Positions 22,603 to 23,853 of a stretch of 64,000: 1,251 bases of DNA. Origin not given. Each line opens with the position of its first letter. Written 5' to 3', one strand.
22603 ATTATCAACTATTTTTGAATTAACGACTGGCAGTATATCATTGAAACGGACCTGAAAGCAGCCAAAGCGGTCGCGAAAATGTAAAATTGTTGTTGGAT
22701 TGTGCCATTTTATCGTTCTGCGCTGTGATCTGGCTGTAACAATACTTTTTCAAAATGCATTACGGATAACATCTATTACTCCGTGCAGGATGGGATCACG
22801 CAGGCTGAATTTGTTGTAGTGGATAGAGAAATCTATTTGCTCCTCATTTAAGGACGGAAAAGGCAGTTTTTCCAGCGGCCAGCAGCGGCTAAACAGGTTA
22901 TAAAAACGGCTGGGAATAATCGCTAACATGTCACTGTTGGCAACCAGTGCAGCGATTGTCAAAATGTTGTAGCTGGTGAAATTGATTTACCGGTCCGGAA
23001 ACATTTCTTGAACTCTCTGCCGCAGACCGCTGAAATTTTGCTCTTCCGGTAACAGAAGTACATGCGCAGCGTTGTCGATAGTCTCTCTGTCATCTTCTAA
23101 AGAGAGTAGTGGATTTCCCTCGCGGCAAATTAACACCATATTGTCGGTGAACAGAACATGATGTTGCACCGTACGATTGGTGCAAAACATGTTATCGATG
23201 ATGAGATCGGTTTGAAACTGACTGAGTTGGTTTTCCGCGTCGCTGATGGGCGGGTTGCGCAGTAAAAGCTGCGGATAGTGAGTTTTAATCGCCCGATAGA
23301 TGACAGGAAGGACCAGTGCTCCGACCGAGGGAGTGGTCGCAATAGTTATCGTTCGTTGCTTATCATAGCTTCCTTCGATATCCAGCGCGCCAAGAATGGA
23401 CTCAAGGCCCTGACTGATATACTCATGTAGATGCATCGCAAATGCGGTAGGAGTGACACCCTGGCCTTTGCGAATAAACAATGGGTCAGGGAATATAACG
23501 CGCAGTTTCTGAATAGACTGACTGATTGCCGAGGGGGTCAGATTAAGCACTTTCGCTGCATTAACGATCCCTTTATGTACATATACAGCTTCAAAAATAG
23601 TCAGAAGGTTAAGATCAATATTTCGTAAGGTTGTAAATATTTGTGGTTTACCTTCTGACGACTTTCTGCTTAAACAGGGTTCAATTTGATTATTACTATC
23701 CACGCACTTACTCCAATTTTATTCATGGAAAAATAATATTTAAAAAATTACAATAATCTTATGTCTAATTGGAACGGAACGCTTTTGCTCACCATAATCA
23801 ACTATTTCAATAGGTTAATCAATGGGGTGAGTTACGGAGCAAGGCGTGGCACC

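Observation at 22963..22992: In-frame TAA splits the LysR-type regulator ybeF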

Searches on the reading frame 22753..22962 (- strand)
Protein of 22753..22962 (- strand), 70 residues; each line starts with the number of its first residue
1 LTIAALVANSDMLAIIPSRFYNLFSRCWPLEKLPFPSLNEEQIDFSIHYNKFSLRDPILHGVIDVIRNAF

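Call 47: search_protein_families(library=ncbifam, proteins=[window:22753-22962:-], max_evalue=0.001)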
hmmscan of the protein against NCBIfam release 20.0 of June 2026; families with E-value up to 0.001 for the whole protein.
seq(70 aa): 3 families
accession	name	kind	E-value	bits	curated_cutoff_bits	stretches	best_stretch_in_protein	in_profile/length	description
NF008554.1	PRK11482.1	equivalog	6e-34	117.4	277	1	1-70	248-317/317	YbeF family transcriptional regulator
NF047710.1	TransRegCitRGProt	equivalog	7.4e-05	22.2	400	1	1-64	232-294/295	DNA-binding transcriptional repressor CitR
NF050187.1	TransRegBsrAPseudo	equivalog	0.00084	18.6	480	1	1-47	231-276/298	LysR family transcriptional regulator BsrA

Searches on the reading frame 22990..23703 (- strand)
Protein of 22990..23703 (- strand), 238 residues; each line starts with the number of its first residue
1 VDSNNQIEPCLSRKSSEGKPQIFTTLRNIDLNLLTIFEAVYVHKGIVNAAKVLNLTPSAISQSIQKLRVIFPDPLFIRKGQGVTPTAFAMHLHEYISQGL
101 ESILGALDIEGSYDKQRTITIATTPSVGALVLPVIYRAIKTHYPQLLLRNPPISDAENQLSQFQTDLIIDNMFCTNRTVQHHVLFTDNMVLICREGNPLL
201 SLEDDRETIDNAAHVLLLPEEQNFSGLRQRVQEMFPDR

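Call 21: find_encoding_contigs(protein=window:22990-23703:-, flank=3000, max_places=10)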
Protein seq(238 aa) (238 aa): 24 contigs read that carry it; 10 places shown.
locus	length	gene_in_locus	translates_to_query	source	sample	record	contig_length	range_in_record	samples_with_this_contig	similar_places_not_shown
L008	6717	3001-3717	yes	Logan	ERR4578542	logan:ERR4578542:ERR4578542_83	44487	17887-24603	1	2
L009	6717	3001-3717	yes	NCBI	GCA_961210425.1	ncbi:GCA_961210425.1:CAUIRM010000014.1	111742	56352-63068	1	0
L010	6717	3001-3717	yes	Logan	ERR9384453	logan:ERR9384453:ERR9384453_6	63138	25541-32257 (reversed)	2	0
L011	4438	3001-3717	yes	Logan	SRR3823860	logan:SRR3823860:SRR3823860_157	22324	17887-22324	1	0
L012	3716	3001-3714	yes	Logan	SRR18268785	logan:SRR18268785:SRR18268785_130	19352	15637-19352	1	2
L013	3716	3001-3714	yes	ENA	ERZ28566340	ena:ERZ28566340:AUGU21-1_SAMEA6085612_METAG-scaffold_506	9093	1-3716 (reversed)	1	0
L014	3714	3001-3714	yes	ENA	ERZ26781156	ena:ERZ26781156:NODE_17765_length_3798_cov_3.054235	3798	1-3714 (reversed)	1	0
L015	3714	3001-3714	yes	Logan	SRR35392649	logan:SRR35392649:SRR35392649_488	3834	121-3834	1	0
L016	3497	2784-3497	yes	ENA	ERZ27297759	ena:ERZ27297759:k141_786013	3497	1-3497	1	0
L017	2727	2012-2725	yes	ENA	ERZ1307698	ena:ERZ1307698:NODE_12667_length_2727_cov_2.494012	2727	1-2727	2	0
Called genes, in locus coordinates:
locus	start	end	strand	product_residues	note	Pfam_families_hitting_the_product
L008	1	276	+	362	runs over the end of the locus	PF03330:DPBB_1, PF05036:SPOR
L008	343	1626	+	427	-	PF00768:Peptidase_S11, PF13354:Beta-lactamase2, PF07943:PBP5_C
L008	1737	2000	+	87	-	PF04359:DUF493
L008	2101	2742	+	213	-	PF21948:LplA-B_cat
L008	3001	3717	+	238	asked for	PF00126:HTH_1, PF03466:LysR_substrate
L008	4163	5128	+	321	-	PF16881:LIAS_N (weak), PF04055:Radical_SAM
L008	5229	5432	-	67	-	PF02416:TatA_B_E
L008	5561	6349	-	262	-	PF00795:CN_hydrolase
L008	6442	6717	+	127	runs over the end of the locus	PF02537:CRCB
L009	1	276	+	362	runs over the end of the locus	PF03330:DPBB_1, PF05036:SPOR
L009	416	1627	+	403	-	PF00768:Peptidase_S11, PF13354:Beta-lactamase2, PF07943:PBP5_C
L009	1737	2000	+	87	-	PF04359:DUF493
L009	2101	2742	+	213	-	PF21948:LplA-B_cat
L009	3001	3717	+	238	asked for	PF00126:HTH_1, PF03466:LysR_substrate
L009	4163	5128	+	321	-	PF16881:LIAS_N (weak), PF04055:Radical_SAM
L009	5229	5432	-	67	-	PF02416:TatA_B_E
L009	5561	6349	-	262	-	PF00795:CN_hydrolase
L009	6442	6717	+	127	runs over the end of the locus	PF02537:CRCB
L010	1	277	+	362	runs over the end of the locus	PF03330:DPBB_1, PF05036:SPOR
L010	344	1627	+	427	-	PF00768:Peptidase_S11, PF13354:Beta-lactamase2, PF07943:PBP5_C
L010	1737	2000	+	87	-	PF04359:DUF493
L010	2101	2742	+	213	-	PF21948:LplA-B_cat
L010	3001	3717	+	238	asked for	PF00126:HTH_1, PF03466:LysR_substrate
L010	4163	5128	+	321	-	PF16881:LIAS_N (weak), PF04055:Radical_SAM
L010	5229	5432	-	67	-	PF02416:TatA_B_E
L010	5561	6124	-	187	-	PF00795:CN_hydrolase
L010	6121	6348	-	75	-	-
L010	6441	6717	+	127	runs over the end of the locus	PF02537:CRCB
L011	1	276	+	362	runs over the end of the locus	PF03330:DPBB_1, PF05036:SPOR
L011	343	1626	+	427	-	PF00768:Peptidase_S11, PF13354:Beta-lactamase2, PF07943:PBP5_C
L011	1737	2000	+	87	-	PF04359:DUF493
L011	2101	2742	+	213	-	PF21948:LplA-B_cat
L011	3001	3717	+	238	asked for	PF00126:HTH_1, PF03466:LysR_substrate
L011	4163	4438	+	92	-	PF16881:LIAS_N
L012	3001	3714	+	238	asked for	PF00126:HTH_1, PF03466:LysR_substrate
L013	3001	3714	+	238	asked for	PF00126:HTH_1, PF03466:LysR_substrate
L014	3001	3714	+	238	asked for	PF00126:HTH_1, PF03466:LysR_substrate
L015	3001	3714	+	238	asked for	PF00126:HTH_1, PF03466:LysR_substrate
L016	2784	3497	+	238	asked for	PF00126:HTH_1, PF03466:LysR_substrate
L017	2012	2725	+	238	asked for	PF00126:HTH_1, PF03466:LysR_substrate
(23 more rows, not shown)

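Call 34: find_encoding_contigs(protein=window:23041-23703:-, flank=1500, max_places=10)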
Protein seq(221 aa) (221 aa): 24 contigs read that carry it; 10 places shown.
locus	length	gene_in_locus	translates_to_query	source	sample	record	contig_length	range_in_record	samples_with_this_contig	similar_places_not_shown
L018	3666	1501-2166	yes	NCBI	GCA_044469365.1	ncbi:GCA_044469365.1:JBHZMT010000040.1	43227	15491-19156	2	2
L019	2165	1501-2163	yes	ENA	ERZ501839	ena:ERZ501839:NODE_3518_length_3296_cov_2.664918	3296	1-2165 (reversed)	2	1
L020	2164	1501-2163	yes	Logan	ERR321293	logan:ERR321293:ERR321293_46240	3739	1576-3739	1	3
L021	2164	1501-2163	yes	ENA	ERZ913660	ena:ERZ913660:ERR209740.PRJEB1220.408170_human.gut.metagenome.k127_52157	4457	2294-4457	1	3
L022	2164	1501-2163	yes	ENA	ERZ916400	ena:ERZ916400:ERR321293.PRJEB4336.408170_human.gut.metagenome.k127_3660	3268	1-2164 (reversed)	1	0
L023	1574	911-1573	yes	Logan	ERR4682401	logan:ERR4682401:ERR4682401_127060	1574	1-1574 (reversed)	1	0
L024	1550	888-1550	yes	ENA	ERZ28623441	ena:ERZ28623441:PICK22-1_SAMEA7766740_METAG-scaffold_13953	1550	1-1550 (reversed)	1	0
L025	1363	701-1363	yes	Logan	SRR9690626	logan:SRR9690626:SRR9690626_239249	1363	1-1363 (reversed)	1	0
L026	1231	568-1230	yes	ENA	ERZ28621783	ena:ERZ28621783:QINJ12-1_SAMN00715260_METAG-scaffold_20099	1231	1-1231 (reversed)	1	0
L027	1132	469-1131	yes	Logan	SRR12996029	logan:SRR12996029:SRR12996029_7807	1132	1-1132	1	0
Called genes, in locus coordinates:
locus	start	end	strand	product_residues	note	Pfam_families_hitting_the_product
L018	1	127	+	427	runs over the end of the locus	PF00768:Peptidase_S11, PF13354:Beta-lactamase2, PF07943:PBP5_C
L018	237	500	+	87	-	PF04359:DUF493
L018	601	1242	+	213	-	PF21948:LplA-B_cat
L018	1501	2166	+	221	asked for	PF00126:HTH_1, PF03466:LysR_substrate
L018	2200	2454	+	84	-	-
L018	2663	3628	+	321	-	PF16881:LIAS_N (weak), PF04055:Radical_SAM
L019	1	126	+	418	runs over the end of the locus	?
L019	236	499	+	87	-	PF04359:DUF493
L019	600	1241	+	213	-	PF21948:LplA-B_cat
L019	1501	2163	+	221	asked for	PF00126:HTH_1, PF03466:LysR_substrate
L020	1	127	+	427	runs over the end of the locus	PF00768:Peptidase_S11, PF13354:Beta-lactamase2, PF07943:PBP5_C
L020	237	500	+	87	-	PF04359:DUF493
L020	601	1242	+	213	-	PF21948:LplA-B_cat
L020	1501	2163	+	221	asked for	PF00126:HTH_1, PF03466:LysR_substrate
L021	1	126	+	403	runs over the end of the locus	PF00768:Peptidase_S11, PF13354:Beta-lactamase2, PF07943:PBP5_C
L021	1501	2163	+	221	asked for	PF00126:HTH_1, PF03466:LysR_substrate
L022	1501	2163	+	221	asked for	PF00126:HTH_1, PF03466:LysR_substrate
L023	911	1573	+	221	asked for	PF00126:HTH_1, PF03466:LysR_substrate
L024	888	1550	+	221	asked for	PF00126:HTH_1, PF03466:LysR_substrate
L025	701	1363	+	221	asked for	PF00126:HTH_1, PF03466:LysR_substrate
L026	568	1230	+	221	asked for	PF00126:HTH_1, PF03466:LysR_substrate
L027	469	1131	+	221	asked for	PF00126:HTH_1, PF03466:LysR_substrate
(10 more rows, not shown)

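Call 35: find_encoding_contigs(protein=window:23020-23703:-, flank=1500, max_places=10)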
Protein seq(228 aa) (228 aa): 24 contigs read that carry it; 1 place shown.
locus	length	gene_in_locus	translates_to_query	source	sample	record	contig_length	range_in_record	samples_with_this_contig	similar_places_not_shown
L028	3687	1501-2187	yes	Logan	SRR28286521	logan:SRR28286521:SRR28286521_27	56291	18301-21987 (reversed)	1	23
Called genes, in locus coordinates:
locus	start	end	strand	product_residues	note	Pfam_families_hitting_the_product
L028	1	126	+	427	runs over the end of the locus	PF00768:Peptidase_S11, PF13354:Beta-lactamase2, PF07943:PBP5_C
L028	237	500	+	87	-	PF04359:DUF493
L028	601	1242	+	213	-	PF21948:LplA-B_cat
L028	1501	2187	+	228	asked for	PF00126:HTH_1, PF03466:LysR_substrate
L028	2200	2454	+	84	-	-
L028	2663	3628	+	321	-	PF16881:LIAS_N (weak), PF04055:Radical_SAM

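Call 36: find_encoding_contigs(protein=window:23011-23703:-, flank=1500, max_places=10)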
Protein seq(231 aa) (231 aa): 22 contigs read that carry it; 10 places shown.
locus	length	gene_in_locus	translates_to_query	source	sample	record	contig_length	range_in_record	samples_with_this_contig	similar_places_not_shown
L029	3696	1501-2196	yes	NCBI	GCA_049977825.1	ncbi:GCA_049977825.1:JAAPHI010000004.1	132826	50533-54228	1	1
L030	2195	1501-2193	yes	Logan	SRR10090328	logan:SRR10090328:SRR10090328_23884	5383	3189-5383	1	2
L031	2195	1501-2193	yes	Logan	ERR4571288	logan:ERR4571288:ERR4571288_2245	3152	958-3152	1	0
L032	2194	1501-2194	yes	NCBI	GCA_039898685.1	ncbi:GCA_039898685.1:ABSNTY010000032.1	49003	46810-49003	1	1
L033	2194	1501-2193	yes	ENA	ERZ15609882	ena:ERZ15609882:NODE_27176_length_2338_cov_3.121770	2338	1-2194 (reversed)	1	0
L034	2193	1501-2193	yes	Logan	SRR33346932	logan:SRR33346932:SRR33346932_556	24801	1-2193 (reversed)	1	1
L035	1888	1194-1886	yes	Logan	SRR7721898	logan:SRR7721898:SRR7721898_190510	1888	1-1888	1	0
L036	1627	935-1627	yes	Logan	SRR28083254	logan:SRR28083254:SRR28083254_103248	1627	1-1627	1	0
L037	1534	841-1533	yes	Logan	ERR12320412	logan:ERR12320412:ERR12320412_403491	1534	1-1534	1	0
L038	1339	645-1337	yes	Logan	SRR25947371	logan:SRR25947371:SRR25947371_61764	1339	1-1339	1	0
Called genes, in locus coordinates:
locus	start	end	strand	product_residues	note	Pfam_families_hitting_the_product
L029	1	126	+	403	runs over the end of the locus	PF00768:Peptidase_S11, PF13354:Beta-lactamase2, PF07943:PBP5_C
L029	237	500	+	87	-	PF04359:DUF493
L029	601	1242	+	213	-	PF21948:LplA-B_cat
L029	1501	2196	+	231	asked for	PF00126:HTH_1, PF03466:LysR_substrate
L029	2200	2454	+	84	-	-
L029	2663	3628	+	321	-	PF16881:LIAS_N (weak), PF04055:Radical_SAM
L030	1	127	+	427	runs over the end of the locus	PF00768:Peptidase_S11, PF13354:Beta-lactamase2, PF07943:PBP5_C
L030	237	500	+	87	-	PF04359:DUF493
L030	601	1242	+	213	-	PF21948:LplA-B_cat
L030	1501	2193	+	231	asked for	PF00126:HTH_1, PF03466:LysR_substrate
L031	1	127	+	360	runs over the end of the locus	?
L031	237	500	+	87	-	PF04359:DUF493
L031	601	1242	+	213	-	PF21948:LplA-B_cat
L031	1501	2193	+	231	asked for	PF00126:HTH_1, PF03466:LysR_substrate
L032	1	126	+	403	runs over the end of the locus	PF00768:Peptidase_S11, PF13354:Beta-lactamase2, PF07943:PBP5_C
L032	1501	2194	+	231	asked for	PF00126:HTH_1, PF03466:LysR_substrate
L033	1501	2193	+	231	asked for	PF00126:HTH_1, PF03466:LysR_substrate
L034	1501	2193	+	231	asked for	PF00126:HTH_1, PF03466:LysR_substrate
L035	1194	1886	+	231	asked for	PF00126:HTH_1, PF03466:LysR_substrate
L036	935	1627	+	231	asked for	PF00126:HTH_1, PF03466:LysR_substrate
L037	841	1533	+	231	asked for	PF00126:HTH_1, PF03466:LysR_substrate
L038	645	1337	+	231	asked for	PF00126:HTH_1, PF03466:LysR_substrate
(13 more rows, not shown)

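Call 47: search_protein_families(library=ncbifam, proteins=[window:22990-23703:-], max_evalue=0.001)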
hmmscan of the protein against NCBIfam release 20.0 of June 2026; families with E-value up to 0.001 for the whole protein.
seq(238 aa): 36 families (the best 25 are shown)
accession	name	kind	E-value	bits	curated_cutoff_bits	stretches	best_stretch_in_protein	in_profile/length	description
NF008554.1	PRK11482.1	equivalog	3.7e-137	456.5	277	1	1-238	1-238/317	YbeF family transcriptional regulator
NF047710.1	TransRegCitRGProt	equivalog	8.2e-40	136.9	400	1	25-238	6-222/295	DNA-binding transcriptional repressor CitR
NF007063.1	PRK09508.1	equivalog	2.7e-27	95.9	262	1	23-224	9-215/307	transcriptional regulator LeuO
NF050187.1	TransRegBsrAPseudo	equivalog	1.1e-26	93.7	480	1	24-223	3-206/298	LysR family transcriptional regulator BsrA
NF007581.0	PRK10216.1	equivalog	1.1e-16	60.8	314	1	25-147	4-127/319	HTH-type transcriptional regulator YidZ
NF040786.1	LysR_Sec_metab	equivalog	9.1e-16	57.7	250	1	29-214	1-190/298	selenium metabolism-associated LysR family transcriptional regulator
TIGR03418.1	chol_sulf_TF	equivalog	8.4e-14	51.3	324.8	1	30-194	2-165/291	choline sulfate utilization transcriptional regulator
TIGR02424.1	TF_pcaQ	equivalog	1.9e-13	50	303.8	1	29-232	3-209/300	pca operon transcription factor PcaQ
NF008352.0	PRK11139.1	subfamily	1.2e-12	47.5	288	1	31-221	8-195/305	transcriptional regulator GcvA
NF052633.1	LysR_TF_PsrA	exception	4.6e-12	45.5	540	1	28-201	4-181/297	L-proline-binding transcription factor PsrA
NF045905.1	TransRegLelALeg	equivalog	2.4e-11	43.5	500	1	24-216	2-200/305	LysR family transcriptional regulator LelA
NF053705.1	TransRegGltCGpos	equivalog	3.4e-11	42.9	350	1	34-198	6-175/300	glutamate biosynthesis transcriptional regulator GltC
NF007491.0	PRK10086.1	equivalog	7.5e-11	41.4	316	1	25-195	13-182/313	DNA-binding transcriptional regulator DsdC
NF011673.1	PRK15092.1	equivalog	7.3e-09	35.2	530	1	27-188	9-170/293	transcriptional regulator LrhA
NF007307.0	PRK09791.1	equivalog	7.5e-09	35.1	336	1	28-204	4-186/302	LysR family transcriptional regulator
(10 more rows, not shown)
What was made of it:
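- The 238-aa product still scores 456.5 bits against the YbeF model (call 47).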
